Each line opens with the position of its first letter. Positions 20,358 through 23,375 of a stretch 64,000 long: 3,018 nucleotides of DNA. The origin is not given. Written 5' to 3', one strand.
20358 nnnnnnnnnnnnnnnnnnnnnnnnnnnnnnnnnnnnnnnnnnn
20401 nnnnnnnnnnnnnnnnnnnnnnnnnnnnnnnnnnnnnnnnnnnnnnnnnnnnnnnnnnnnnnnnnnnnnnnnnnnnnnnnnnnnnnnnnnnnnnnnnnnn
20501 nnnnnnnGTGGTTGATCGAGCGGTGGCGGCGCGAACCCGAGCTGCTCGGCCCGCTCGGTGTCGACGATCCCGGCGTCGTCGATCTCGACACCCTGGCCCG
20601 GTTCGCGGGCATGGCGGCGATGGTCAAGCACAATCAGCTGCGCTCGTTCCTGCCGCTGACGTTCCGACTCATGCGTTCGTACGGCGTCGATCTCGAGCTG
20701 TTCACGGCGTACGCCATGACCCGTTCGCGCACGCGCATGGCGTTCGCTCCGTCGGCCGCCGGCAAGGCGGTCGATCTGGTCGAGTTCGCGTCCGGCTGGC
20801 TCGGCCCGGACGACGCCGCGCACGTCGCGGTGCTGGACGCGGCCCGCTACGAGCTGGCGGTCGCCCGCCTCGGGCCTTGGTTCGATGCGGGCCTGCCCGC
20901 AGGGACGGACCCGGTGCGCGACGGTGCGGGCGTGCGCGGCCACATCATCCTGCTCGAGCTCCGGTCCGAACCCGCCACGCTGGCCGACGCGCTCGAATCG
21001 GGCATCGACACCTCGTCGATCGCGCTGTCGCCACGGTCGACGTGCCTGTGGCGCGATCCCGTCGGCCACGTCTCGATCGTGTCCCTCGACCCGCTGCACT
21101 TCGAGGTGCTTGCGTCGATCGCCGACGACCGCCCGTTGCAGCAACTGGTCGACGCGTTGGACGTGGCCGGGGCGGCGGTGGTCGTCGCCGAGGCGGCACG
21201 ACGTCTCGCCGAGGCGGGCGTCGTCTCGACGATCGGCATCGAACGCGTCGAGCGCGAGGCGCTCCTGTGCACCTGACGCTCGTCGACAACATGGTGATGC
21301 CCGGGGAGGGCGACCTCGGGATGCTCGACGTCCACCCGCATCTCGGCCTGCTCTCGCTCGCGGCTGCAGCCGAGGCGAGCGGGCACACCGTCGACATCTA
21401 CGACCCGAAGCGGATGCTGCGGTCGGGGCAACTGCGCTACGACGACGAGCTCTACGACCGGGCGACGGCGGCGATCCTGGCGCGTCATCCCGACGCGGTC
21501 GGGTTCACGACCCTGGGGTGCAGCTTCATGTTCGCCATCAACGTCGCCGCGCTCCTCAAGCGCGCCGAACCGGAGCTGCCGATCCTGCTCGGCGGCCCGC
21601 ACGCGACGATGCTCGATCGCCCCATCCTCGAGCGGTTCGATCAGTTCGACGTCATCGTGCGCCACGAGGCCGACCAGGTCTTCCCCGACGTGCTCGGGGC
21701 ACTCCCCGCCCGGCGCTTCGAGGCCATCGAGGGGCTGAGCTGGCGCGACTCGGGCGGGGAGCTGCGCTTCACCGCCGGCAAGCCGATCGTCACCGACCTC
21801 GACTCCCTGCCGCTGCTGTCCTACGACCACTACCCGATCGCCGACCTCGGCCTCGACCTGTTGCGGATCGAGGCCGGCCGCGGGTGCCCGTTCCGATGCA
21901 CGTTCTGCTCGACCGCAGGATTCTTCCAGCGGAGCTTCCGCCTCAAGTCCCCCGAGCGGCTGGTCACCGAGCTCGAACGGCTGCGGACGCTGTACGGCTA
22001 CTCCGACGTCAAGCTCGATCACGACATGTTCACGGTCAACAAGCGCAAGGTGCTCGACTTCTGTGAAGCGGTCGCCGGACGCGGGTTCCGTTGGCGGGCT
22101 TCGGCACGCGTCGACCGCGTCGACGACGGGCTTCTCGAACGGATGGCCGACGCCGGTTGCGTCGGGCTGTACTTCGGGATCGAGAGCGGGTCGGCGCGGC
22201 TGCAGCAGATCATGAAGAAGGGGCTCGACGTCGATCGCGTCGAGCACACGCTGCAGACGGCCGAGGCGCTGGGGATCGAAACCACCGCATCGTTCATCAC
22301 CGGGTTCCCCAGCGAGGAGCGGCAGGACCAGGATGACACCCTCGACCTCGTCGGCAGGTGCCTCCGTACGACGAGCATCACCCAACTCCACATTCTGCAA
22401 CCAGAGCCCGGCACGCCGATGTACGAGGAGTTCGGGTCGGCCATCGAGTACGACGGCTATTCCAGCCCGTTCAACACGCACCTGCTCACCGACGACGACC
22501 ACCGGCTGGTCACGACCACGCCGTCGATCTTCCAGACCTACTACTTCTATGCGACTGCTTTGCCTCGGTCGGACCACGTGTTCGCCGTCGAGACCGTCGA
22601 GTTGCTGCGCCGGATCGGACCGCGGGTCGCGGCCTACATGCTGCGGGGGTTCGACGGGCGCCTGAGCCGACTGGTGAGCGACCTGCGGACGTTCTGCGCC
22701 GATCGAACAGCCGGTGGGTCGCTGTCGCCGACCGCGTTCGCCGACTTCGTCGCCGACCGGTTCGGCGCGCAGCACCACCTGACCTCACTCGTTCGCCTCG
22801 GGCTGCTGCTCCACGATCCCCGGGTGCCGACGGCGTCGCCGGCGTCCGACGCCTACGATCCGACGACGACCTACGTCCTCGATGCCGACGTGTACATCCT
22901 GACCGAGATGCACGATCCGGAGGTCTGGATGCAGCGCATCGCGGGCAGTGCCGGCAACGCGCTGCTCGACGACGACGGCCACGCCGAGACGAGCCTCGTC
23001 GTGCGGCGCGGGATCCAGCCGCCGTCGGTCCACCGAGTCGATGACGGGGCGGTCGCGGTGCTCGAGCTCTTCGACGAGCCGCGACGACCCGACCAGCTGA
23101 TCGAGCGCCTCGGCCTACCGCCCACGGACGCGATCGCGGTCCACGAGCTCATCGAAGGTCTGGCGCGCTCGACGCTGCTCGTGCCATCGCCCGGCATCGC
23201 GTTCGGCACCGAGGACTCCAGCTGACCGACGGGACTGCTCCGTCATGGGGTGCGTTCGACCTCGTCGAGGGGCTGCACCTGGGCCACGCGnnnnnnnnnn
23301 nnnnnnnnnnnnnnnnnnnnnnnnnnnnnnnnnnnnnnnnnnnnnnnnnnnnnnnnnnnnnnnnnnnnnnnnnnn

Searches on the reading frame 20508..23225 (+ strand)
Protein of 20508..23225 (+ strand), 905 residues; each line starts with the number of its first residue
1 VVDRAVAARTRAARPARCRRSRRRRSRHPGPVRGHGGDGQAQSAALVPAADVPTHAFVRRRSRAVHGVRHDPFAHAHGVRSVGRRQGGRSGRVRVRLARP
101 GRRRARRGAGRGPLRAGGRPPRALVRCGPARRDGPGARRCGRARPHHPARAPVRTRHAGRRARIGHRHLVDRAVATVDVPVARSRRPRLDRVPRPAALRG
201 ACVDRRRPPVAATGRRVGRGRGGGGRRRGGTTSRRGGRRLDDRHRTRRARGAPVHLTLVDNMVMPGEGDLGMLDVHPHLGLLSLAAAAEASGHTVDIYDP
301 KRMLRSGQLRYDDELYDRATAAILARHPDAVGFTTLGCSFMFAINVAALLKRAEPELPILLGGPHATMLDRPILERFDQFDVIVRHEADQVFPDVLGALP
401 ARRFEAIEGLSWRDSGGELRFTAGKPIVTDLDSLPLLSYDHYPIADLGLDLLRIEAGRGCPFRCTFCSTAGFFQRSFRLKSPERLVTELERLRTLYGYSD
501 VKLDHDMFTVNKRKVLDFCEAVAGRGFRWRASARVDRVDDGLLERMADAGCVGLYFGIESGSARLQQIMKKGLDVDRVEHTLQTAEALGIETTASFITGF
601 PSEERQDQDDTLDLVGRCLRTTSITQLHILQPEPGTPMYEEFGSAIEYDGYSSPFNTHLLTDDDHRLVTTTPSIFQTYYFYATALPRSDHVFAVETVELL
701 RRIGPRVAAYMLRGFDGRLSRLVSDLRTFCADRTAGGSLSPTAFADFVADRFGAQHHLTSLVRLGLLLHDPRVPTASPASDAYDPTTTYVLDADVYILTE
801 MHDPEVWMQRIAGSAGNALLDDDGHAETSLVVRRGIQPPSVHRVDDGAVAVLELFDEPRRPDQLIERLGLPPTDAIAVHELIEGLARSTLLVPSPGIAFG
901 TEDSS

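Call 4: search_protein_families(library=pfam, proteins=[window:20508-23225:+], max_evalue=0.01)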
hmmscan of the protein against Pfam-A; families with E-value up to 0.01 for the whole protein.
window:20508-23225:+ (905 aa): 2 families
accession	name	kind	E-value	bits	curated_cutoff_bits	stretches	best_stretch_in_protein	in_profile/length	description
PF04055.27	Radical_SAM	-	4.1e-20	73.1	29.5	1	455-615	2-166/166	Radical SAM superfamily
PF02310.24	B12-binding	-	1.3e-14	54.5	32.1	1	275-395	11-120/121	B12 binding domain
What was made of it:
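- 21267..23225 (+): B12-binding radical SAM C-methyltransferase, ApyD homologue (652 aa). Pfam B12-binding plus Radical_SAM (call 4).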
